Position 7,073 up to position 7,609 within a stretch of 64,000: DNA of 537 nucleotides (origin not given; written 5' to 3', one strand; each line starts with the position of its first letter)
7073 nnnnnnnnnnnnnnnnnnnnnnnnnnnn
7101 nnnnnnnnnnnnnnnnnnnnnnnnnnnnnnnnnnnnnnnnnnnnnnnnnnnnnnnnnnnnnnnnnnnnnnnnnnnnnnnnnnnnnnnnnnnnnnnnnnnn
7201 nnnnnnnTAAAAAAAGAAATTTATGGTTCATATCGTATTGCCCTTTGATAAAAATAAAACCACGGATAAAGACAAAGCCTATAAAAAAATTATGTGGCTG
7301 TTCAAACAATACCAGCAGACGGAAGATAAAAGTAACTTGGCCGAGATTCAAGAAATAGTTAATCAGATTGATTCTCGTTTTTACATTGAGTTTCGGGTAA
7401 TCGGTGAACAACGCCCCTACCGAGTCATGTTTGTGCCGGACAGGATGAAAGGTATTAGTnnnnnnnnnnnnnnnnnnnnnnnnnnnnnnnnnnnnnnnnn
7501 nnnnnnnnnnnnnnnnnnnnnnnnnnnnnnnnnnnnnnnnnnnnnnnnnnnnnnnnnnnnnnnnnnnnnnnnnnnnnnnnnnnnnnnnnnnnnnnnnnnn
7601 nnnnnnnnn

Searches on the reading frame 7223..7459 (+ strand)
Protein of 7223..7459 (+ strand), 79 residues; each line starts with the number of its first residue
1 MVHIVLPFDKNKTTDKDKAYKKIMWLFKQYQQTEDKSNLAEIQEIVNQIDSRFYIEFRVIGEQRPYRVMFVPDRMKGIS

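Call 16: search_protein_families(library=phrogs, proteins=[window:7223-7459:+], max_evalue=0.001)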
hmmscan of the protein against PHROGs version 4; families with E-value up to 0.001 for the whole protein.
window:7223-7459:+ (79 aa): 0 families

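Call 17: search_protein_families(library=pfam, proteins=[window:7223-7459:+], max_evalue=0.01)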
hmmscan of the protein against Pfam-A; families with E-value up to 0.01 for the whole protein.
window:7223-7459:+ (79 aa): 1 family
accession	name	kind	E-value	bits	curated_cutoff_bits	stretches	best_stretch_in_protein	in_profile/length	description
PF19775.4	DUF6261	-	0.0099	16.2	27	0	5-47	22-64/154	Family of unknown function (DUF6261)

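Call 101: search_solved_structures(query=A9, max_evalue=10)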
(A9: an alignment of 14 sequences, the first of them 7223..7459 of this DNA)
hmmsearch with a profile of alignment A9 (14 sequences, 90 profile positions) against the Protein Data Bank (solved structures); distinct sequences matched with E-value up to 10: 9.
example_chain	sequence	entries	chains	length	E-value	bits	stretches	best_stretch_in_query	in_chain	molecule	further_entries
2gtg_A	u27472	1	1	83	0.084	16.1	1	13-51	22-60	Proactivator polypeptide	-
1m12_A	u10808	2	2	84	0.088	16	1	13-51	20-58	SAPOSIN C | Proactivator polypeptide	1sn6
2z9a_A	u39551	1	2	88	0.095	15.9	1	13-51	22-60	Proactivator polypeptide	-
2qyp_A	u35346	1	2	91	0.1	15.8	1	13-51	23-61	Proactivator polypeptide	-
9ugr_A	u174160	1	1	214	0.29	14.4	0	32-51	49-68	Syn-F4-Link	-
6m5a_A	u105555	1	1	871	0.29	14.4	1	23-68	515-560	Beta-L-arabinobiosidase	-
2waq_F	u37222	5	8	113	1.1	12.5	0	33-47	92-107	DNA-DIRECTED RNA POLYMERASE RPO4 SUBUNIT | RNA POLYMERASE SUBUNIT 7 | DNA-DIRECTED RNA POLYMERASE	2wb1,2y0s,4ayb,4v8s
9lul_H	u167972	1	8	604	1.4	12.2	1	5-42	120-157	E3 ubiquitin-protein ligase COP1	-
9ltr_A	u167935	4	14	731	2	11.7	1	5-42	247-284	E3 ubiquitin-protein ligase COP1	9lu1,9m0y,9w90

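Call 102: search_protein_families(library=phrogs, alignment_id=A9, max_evalue=0.1)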
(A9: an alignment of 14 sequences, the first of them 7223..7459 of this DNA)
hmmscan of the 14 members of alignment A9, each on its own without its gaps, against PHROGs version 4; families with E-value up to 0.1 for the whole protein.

A. member 1, window:7223-7459:+ (79 aa): 2 families
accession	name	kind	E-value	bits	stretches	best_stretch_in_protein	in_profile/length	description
phrog_3609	-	unknown function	0.014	16.6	1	16-64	9-58/71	-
phrog_5224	-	unknown function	0.049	15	1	15-49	2-36/100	-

B. families by the number of members that match (of 14 scanned): 10 families
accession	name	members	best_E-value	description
phrog_34035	-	1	0.00051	-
phrog_9742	-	1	0.013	-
phrog_3609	-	1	0.014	-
phrog_4408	-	1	0.029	-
phrog_5224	-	1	0.049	-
phrog_21360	-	1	0.058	-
phrog_29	-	1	0.068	major head protein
phrog_10567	-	1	0.093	-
phrog_5566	-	1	0.099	-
phrog_12346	-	1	0.099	-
